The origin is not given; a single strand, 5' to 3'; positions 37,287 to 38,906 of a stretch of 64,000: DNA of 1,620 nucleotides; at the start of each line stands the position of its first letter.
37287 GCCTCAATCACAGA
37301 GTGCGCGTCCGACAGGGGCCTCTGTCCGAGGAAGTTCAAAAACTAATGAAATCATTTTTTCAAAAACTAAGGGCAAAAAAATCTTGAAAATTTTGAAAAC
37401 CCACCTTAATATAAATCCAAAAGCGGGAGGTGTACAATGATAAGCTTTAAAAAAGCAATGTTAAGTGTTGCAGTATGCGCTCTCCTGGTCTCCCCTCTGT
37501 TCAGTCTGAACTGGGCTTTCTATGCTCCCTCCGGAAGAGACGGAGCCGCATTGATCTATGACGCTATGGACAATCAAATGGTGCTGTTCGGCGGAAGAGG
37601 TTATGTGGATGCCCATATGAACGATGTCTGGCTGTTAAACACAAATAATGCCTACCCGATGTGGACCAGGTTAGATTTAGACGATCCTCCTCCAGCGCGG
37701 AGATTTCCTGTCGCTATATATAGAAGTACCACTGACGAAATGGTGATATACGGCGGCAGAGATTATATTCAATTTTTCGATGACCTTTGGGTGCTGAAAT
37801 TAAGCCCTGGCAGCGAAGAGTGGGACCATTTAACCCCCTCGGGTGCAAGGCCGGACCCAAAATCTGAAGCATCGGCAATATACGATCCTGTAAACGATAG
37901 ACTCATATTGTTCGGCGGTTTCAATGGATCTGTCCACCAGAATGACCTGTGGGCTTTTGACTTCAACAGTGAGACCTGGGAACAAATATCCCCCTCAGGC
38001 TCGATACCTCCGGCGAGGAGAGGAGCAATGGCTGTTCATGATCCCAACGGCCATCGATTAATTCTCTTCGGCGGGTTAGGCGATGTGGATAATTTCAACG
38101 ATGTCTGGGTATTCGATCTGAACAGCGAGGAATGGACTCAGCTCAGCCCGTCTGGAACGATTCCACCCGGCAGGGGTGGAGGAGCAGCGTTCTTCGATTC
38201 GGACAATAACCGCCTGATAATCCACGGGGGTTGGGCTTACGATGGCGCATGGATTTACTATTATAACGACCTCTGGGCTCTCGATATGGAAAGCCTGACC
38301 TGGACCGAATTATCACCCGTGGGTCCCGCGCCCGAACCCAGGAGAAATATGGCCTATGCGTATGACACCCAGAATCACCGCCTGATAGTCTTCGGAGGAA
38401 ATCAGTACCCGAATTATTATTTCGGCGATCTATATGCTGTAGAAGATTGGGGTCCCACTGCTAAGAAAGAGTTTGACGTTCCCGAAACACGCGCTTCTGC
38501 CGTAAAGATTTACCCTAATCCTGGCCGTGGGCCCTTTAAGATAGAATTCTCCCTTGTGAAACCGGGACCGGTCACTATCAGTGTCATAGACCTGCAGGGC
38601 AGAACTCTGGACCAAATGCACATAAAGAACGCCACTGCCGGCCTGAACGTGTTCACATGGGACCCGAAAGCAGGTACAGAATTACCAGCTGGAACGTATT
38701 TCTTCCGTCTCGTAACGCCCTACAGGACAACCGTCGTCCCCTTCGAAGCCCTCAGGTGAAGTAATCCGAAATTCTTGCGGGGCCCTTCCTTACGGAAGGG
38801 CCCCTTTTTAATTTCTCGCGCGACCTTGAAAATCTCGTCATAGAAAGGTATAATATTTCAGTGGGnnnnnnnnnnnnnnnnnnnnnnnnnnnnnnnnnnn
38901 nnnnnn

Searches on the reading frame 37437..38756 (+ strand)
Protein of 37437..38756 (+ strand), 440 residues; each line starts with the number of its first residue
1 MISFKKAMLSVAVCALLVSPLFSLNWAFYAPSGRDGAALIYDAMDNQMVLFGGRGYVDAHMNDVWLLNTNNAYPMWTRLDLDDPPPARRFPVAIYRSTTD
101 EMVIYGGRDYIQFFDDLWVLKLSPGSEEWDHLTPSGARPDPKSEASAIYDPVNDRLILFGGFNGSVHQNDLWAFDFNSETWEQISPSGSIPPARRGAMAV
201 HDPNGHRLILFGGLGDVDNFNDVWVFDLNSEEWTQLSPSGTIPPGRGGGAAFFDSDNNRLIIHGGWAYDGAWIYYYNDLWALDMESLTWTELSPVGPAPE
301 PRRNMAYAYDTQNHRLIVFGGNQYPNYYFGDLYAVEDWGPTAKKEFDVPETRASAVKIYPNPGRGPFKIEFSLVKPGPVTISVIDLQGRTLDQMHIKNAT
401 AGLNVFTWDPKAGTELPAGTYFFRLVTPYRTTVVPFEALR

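Call 4: search_protein_families(library=pfam, proteins=[window:37437-38756:+], max_evalue=1)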
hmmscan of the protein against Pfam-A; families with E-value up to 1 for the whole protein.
window:37437-38756:+ (440 aa): 12 families
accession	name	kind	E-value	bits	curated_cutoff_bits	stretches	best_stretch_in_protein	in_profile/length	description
PF24681.1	Kelch_KLHDC2_KLHL20_DRC7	-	3.7e-93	311.3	50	3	126-321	35-221/221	KLHDC2/KLHL20/DRC7 Kelch-repeats domain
PF24981.1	Beta-prop_ATRN-LZTR1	-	1.6e-40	139.7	50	2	102-324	1-222/289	Attractin/LZTR1 beta-propeller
PF13415.12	Kelch_3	-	4.2e-40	135.6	22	5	153-197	1-43/48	Galactose oxidase, central domain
PF13418.12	Kelch_4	-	1.3e-35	121.5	21.6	4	193-239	1-47/49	Galactose oxidase, central domain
PF13854.13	Kelch_HCF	-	2.2e-22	80.3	113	3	112-194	153-240/345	Host cell factor, Kelch-repeats domain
PF13964.12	Kelch_6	-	7.4e-20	70.6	25.3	3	152-186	10-45/50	Kelch motif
PF01344.31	Kelch_1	-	1e-19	70.1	20.1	3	152-186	10-44/46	Kelch motif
PF07646.21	Kelch_2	-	6.1e-16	57.9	21.3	2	204-239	10-47/48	Kelch motif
PF24996.1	NANM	-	2.8e-08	33.5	45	2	177-291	37-149/350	N-acetylneuraminate epimerase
PF13860.13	FlgD_ig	-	3.6e-06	27.3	27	1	364-425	9-73/79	FlgD Ig-like domain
PF18962.6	Por_Secre_tail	-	0.00014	22.6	27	1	358-425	1-62/75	Secretion system C-terminal sorting domain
PF25210.1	Kelch_FKB95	-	0.25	11.4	70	0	150-237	39-124/268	FKB95, Kelch-repeats domain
